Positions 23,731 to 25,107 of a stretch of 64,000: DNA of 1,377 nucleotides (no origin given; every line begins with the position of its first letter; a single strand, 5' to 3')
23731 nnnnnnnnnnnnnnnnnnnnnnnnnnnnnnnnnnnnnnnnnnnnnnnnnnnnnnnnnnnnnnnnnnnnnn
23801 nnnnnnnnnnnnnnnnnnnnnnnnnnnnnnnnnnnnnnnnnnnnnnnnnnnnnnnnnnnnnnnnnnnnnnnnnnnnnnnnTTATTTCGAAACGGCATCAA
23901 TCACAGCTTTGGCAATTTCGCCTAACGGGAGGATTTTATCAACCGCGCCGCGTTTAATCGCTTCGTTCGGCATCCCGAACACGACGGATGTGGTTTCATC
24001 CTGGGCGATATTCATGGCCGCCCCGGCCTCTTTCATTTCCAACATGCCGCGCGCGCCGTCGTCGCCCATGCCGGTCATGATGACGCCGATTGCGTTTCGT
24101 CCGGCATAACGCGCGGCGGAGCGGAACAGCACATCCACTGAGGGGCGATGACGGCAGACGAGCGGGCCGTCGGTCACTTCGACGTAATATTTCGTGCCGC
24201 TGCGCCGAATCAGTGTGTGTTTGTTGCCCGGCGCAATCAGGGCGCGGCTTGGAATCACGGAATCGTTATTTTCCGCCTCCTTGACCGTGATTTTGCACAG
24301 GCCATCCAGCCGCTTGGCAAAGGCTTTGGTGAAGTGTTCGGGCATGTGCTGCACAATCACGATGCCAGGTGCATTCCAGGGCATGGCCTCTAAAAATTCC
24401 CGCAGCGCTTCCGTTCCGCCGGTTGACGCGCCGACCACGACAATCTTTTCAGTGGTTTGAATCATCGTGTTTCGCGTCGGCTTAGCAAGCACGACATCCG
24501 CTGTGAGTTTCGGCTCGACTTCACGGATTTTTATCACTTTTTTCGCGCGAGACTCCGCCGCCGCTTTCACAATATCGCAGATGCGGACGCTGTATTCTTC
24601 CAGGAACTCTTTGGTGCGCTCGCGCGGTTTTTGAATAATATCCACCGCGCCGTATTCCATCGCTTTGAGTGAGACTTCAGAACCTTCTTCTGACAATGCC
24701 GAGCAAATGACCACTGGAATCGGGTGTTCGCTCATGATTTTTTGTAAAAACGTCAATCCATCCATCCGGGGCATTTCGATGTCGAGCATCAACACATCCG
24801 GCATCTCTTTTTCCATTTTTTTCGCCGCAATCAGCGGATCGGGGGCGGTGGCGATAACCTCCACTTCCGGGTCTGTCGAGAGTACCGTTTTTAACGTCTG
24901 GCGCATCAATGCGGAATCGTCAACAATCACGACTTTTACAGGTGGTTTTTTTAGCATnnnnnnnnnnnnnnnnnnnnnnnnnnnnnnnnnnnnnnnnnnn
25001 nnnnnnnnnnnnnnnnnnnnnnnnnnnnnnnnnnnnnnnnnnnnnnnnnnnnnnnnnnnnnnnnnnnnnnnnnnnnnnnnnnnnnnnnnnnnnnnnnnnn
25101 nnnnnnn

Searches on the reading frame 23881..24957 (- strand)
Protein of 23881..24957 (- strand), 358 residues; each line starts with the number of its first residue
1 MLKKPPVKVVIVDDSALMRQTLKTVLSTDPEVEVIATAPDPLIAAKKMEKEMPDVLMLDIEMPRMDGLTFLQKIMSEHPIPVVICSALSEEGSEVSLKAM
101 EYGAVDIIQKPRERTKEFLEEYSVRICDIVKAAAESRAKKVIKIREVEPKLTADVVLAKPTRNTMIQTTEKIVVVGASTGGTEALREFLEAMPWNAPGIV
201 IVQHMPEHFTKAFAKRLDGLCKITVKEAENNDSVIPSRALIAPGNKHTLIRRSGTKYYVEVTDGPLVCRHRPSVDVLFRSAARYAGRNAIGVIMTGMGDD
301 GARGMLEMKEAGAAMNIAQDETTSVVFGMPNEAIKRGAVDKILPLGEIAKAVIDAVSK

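Call 8: search_protein_families(library=pfam, proteins=[window:23881-24957:-])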
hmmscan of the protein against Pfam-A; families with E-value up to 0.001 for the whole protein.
window:23881-24957:- (358 aa): 2 families
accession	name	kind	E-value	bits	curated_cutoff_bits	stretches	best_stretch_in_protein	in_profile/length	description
PF01339.22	CheB_methylest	-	5.4e-65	218.8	24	1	173-351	1-173/174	CheB methylesterase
PF00072.30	Response_reg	-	8.2e-23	81.1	30.2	1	9-114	1-103/111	Response regulator receiver domain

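Call 61: search_protein_families(library=ncbifam, proteins=[window:23881-24957:-])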
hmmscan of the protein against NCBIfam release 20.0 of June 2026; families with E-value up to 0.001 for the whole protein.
window:23881-24957:- (358 aa): 75 families (the best 25 are shown)
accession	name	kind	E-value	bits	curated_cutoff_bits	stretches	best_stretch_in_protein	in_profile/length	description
NF001965.0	PRK00742.1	subfamily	9.5e-131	436.2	293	1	6-357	3-354/357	chemotaxis-specific protein-glutamate methyltransferase CheB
NF009206.0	PRK12555.1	subfamily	2.2e-117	391.8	342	1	7-357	1-337/340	chemotaxis-specific protein-glutamate methyltransferase CheB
NF008677.0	PRK11697.1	equivalog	3.3e-17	62.6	246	1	7-116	2-107/238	two-component system response regulator BtsR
TIGR02875.1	spore_0_A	equivalog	1e-15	57.7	200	1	6-140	2-127/262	sporulation transcription factor Spo0A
NF041367.1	CheY_Halo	equivalog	1.9e-14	54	200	1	9-115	1-104/114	chemotaxis protein CheY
NF045944.1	ResRegRpaBCyano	equivalog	5.3e-14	52.1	330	1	10-148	1-137/229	response regulator transcription factor RpaB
NF007969.0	PRK10693.1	equivalog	7.9e-14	51.4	329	1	8-118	9-116/337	two-component system response regulator RssB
NF041733.1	resp_reg_CseB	equivalog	1e-13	51.2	350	1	8-118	2-108/228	two-component system response regulator CseB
NF052445.1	RespRegMctR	equivalog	1.6e-13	50.5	300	1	6-108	1-102/205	two-component system response regulator MctR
NF007935.0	PRK10651.1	equivalog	3.3e-13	49.3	250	1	3-106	3-105/216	two-component system response regulator NarL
NF008469.0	PRK11361.1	equivalog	1e-12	47.6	714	1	8-113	6-108/461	acetoacetate metabolism transcriptional regulator AtoC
NF007708.0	PRK10403.1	equivalog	2.7e-12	46.6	343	1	2-95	2-95/215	nitrate/nitrite response regulator protein NarP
TIGR01818.1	ntrC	equivalog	2.8e-12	46.2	558.6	1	9-112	1-101/463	nitrogen regulation protein NR(I)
NF006900.1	PRK09390.1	equivalog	3.9e-12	46.1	255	1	8-142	6-136/203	response regulator FixJ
NF008176.1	PRK10923.1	equivalog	9.1e-12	44.3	620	1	8-112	5-106/469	nitrogen regulation protein NR(I)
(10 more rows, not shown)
